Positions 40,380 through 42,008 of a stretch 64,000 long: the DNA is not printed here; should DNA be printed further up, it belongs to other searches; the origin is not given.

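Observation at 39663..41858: Tat-exported 7-8 cluster polyferredoxin co-oriented with a putative outer-membrane beta-barrel: candidate non-cytochrome trans-envelope electron conduit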

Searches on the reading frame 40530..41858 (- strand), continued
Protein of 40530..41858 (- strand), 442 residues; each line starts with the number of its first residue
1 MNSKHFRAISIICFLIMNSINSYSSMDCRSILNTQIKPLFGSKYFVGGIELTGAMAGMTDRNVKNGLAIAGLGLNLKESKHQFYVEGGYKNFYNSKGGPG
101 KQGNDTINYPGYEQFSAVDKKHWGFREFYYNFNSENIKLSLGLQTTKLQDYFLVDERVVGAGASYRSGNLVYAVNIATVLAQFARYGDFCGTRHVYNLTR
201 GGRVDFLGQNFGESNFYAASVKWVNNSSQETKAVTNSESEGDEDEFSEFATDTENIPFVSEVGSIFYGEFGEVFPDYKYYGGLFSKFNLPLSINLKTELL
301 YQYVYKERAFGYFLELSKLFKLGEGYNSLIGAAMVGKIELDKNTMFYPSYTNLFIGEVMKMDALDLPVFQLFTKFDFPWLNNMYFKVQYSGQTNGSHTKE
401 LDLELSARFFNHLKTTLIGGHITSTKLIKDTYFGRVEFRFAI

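Call 27: search_protein_representatives(alignment_id=A1)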
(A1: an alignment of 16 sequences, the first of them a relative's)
Query: 16 sequences, 446 profile positions. Proteins with E-value up to 0.001 (for the whole library): 172; up to 1e-10: 153; up to 1e-30: 116. The best 150 are listed.
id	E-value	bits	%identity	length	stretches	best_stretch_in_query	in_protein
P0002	4.0e-188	642.4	-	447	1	1-446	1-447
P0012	2.8e-182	623.1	-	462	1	4-446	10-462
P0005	2.4e-179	613.4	-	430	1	13-446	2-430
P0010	8.0e-171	585.4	-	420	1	26-446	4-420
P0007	1.2e-163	561.7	-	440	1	1-446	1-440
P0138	1.4e-151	521.9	-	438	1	12-446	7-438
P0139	2.4e-145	501.4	-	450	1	10-446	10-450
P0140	9.4e-144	496.2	-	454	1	12-446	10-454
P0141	1.2e-142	492.5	-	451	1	9-444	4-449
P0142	1.9e-141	488.5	-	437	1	15-446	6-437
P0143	2.9e-137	474.7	-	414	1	34-446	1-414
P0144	3.1e-133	461.5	-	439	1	13-446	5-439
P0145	5.6e-130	450.7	-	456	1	10-446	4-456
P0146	5.6e-130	450.7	-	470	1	13-446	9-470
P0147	9.6e-127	440.1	-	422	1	11-445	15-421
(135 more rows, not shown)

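Call 38: find_encoding_contigs(protein=P0001, flank=10000, max_places=4)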
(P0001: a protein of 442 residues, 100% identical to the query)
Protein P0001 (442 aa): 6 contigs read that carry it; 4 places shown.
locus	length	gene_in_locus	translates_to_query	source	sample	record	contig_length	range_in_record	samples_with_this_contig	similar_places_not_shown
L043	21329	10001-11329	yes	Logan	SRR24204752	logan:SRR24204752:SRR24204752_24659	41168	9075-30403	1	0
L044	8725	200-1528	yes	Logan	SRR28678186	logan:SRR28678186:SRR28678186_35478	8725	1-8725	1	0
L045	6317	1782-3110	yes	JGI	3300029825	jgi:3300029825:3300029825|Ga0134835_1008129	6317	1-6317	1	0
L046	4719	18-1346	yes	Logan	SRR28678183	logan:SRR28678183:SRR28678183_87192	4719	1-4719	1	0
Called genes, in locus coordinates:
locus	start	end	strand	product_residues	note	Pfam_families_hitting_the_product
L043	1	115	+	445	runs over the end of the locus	PF02881:SRP54_N, PF06414:Zeta_toxin (weak), PF13401:AAA_22 (weak), PF00448:SRP54, PF01656:CbiA (weak), PF16575:CLP1_P (faint), PF02978:SRP_SPB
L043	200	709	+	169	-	PF00886:Ribosomal_S16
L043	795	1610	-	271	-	PF00583:Acetyltransf_1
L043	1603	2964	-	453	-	PF04055:Radical_SAM, PF12544:LAM_C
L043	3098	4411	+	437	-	PF04087:DUF389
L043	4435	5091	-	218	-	PF00406:ADK, PF13207:AAA_17, PF13238:AAA_18 (weak), PF13671:AAA_33 (faint), PF05191:ADK_lid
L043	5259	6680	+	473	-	PF28494:GlyRS_ins_1, PF00587:tRNA-synt_2b, PF03129:HGTP_anticodon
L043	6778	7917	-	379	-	PF00180:Iso_dh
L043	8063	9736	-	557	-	PF03571:Peptidase_M49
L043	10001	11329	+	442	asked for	-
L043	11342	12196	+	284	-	PF00037:Fer4 (weak), PF12838:Fer4_7 (weak), PF13187:Fer4_9, PF00037:Fer4 (weak), PF13237:Fer4_10 (weak), PF13187:Fer4_9 (weak), PF13237:Fer4_10 (weak), PF14697:Fer4_21 (weak), +6 more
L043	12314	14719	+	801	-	PF14870:PSII_BNR (faint), PF15902:Sortilin-Vps10 (faint)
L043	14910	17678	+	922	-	PF00005:ABC_tran (faint), PF02463:SMC_N (faint), PF06745:ATPase (faint), PF13191:AAA_16 (faint), PF13304:AAA_21 (faint), PF13401:AAA_22 (faint), PF17760:UvrA_inter, PF17755:UvrA_DNA-bind, +1 more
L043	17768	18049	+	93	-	PF00583:Acetyltransf_1, PF13508:Acetyltransf_7 (faint), PF14542:Acetyltransf_CG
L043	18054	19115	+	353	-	PF03444:WHD_HrcA (weak), PF01628:HrcA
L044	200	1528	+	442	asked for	-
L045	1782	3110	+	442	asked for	-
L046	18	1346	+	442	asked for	-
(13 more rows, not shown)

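Call 71: search_solved_structures(query=A1, max_evalue=10)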
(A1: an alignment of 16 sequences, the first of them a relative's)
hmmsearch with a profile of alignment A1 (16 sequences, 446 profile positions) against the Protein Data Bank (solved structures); distinct sequences matched with E-value up to 10: 2.
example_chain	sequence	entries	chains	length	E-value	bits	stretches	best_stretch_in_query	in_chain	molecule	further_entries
6e0k_A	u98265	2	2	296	0.16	14.1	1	59-134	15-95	cGAS/DncV-like nucleotidyltransferase in E. coli homolog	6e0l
6aii_A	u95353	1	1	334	0.62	12.2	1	74-107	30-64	Beta-agarase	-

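Call 75: search_protein_families(library=pfam, proteins=[L036:8482-8868:+, L036:8849-9853:+, L032:3874-4482:+, L030:7499-9808:+, L034:943-1725:+, L040:3094-4395:+, L031:8102-9058:+, L042:3958-4452:+], max_evalue=0.01)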
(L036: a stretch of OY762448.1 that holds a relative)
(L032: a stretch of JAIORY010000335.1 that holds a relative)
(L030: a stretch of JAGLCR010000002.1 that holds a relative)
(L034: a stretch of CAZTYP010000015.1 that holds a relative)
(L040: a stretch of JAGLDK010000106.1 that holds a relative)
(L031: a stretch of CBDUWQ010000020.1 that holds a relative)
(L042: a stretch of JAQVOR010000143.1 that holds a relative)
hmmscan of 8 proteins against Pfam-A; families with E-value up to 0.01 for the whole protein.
L036:8482-8868:+ (128 aa): 0 families

L036:8849-9853:+ (334 aa): 1 family
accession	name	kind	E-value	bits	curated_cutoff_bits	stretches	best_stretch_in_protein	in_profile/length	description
PF03773.19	ArsP_1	-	7.7e-29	101.2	32.3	1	66-329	14-289/294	Predicted permease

L032:3874-4482:+ (202 aa): 6 families
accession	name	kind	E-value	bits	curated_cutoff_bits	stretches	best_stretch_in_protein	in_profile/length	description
PF00440.29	TetR_N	-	7.5e-12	45.3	24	1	17-62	1-46/47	Bacterial regulatory proteins, tetR family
PF08359.16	TetR_C_4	-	4.8e-10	40.1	21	1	70-190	5-126/133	YsiA-like protein, C-terminal region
PF08361.16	TetR_C_2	-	3.4e-08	34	22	1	104-197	24-118/121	MAATS-type transcriptional repressor, C-terminal region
PF17938.6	TetR_C_29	-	5.3e-05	23.8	26.2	1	87-163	3-80/119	Tetracyclin repressor-like, C-terminal domain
PF17932.6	TetR_C_24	-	8.4e-05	23.3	26.4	1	83-166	2-83/114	Tetracyclin repressor-like, C-terminal domain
PF16295.10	TetR_C_10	-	0.0027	18.4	28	1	81-185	16-116/132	Tetracyclin repressor-like, C-terminal domain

L030:7499-9808:+ (769 aa): 4 families
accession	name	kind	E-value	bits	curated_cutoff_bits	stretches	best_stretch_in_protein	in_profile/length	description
PF03176.21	MMPL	-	1.6e-42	146.1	20.5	2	80-370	7-304/333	MMPL family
PF00873.25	ACR_tran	-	5.2e-09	34.8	28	2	218-434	337-557/1021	AcrB/AcrD/AcrF family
PF02460.24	Patched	-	1.4e-08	35.1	23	1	232-366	22-155/156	Patched SSD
PF07895.16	DUF1673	-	0.0027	18.1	30.4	1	643-767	66-183/204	Protein of unknown function (DUF1673)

L034:943-1725:+ (260 aa): 2 families
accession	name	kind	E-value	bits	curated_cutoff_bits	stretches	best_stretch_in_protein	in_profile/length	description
PF17131.11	LolA_like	-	6.1e-66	222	30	1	75-258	3-184/184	Outer membrane lipoprotein-sorting protein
PF07044.18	DUF1329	-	7.9e-13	48.9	23.1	2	27-138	79-207/368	Protein of unknown function (DUF1329)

L040:3094-4395:+ (433 aa): 1 family
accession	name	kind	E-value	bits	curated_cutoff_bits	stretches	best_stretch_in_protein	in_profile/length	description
PF06980.17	DUF1302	-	2.6e-12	47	23.2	1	101-318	146-386/541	Protein of unknown function (DUF1302)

L031:8102-9058:+ (318 aa): 0 families

L042:3958-4452:+ (164 aa): 2 families
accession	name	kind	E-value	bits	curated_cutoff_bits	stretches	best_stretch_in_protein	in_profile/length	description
PF07883.17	Cupin_2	-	3.1e-11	43.3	27.2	1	85-152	2-69/70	Cupin domain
PF12973.13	Cupin_7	-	0.0003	21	27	1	53-139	3-87/105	ChrR Cupin-like domain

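Call 77: search_protein_families(library=pfam, proteins=[L026:4390-6732:+, L010:8262-11159:-, L033:646-3882:+, L032:631-3585:-, L004:11441-13534:-, L038:10495-12594:-, L017:1747-3450:+], max_evalue=0.001)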
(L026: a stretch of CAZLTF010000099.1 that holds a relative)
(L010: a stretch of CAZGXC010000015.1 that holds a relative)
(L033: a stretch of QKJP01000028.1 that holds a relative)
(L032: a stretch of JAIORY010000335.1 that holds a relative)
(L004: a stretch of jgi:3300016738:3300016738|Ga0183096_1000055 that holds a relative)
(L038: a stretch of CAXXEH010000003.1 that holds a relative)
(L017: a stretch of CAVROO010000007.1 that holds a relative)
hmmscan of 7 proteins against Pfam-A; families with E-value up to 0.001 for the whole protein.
L026:4390-6732:+ (780 aa): 5 families
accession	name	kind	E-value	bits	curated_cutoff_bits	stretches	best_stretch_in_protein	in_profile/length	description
PF13715.12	CarbopepD_reg_2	-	3.4e-22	78.7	32.2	1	24-110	1-87/88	CarboxypepD_reg-like domain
PF13620.12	CarboxypepD_reg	-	1.5e-13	51.3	32.3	1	23-89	1-71/82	Carboxypeptidase regulatory-like domain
PF07715.20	Plug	-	1.8e-10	41.7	23.9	1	122-221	4-102/107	TonB-dependent Receptor Plug Domain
PF23591.1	CILP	-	4.3e-05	23.9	27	1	21-76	4-57/90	Cartilage intermediate layer protein 1-like domain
PF09430.16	EMC7_beta-sandw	-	0.00012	22.6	26.6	1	41-105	11-71/122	ER membrane protein complex subunit 7, beta-sandwich domain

L010:8262-11159:- (965 aa): 2 families
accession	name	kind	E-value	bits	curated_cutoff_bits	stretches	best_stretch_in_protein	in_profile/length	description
PF00082.27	Peptidase_S8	-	2.9e-32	112.6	21.8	1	204-458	3-265/288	Subtilase family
PF18962.6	Por_Secre_tail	-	6.8e-14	52.4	27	1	897-954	1-61/75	Secretion system C-terminal sorting domain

L033:646-3882:+ (1078 aa): 3 families
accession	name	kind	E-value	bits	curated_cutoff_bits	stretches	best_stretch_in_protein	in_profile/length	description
PF24517.2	CBM96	-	4e-13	50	26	1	475-623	4-162/164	Carbohydrate-binding module family 96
PF10029.15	DUF2271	-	2.1e-10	40.9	27.3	1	44-136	20-111/136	Predicted periplasmic protein (DUF2271)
PF18962.6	Por_Secre_tail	-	5.9e-05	23.7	27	1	1006-1077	1-75/75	Secretion system C-terminal sorting domain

L032:631-3585:- (984 aa): 5 families
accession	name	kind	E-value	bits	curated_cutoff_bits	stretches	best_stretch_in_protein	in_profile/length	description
PF02913.24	FAD-oxidase_C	-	1e-50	173.2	21.2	1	281-529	2-248/248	FAD linked oxidases, C-terminal domain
PF01565.28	FAD_binding_4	-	3.7e-38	130.8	26.4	1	44-180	1-137/139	FAD binding domain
PF13183.11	Fer4_8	-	2.6e-08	34.7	27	1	566-645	2-68/68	4Fe-4S dicluster domain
PF13534.11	Fer4_17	-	7.4e-08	33.3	22.2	1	568-646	1-61/61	4Fe-4S dicluster domain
PF13237.11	Fer4_10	-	0.00054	20.3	25.5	0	625-649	3-27/53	4Fe-4S dicluster domain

L004:11441-13534:- (697 aa): 0 families

L038:10495-12594:- (699 aa): 6 families
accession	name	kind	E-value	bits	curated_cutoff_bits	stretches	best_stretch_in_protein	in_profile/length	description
PF17757.6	UvrB_inter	-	1.3e-29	102.6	22.9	1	182-271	1-91/91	UvrB interaction domain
PF00271.37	Helicase_C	-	1.8e-21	76.9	23.5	1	454-567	3-109/110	Helicase conserved C-terminal domain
PF12344.14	UvrB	-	1.9e-17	63.3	27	1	574-615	1-42/43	Ultra-violet resistance protein B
PF04851.21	ResIII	-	4.3e-09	36.9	22.5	1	37-108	6-82/164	Type III restriction enzyme, res subunit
PF00270.35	DEAD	-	2.1e-06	28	26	0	59-106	19-72/167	DEAD/DEAH box helicase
PF02151.25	UVR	-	0.00018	21.6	21.5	1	664-691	8-35/36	UvrB/uvrC motif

L017:1747-3450:+ (567 aa): 9 families
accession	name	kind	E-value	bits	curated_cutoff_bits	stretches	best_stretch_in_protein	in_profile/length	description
PF00158.32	Sigma54_activat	-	5.4e-72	241.4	20.2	1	259-424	3-168/168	Sigma-54 interaction domain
PF00072.30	Response_reg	-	7.7e-32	110.2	30.2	1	119-227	1-109/111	Response regulator receiver domain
PF25601.1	AAA_lid_14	-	1.7e-27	95.5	27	1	429-509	1-81/87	AAA+ ATPase lid domain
PF14532.12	Sigma54_activ_2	-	2.4e-16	60.7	25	1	272-428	15-138/138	Sigma-54 interaction domain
PF02954.25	HTH_8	-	4.8e-12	45.8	22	1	520-559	3-42/42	Bacterial regulatory protein, Fis family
PF02518.31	HATPase_c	-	7e-11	43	26.4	1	5-63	2-56/111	Histidine kinase-, DNA gyrase B-, and HSP90-like ATPase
PF01078.27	Mg_chelatase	-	0.00028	20.8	20.3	0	265-304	12-48/207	Magnesium chelatase, subunit ChlI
PF07728.20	AAA_5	-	0.00038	20.9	22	1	281-399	2-123/139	AAA domain (dynein-related subfamily)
PF01057.23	Parvo_NS1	-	0.0004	19.9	20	1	237-304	69-139/271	Parvovirus non-structural protein NS1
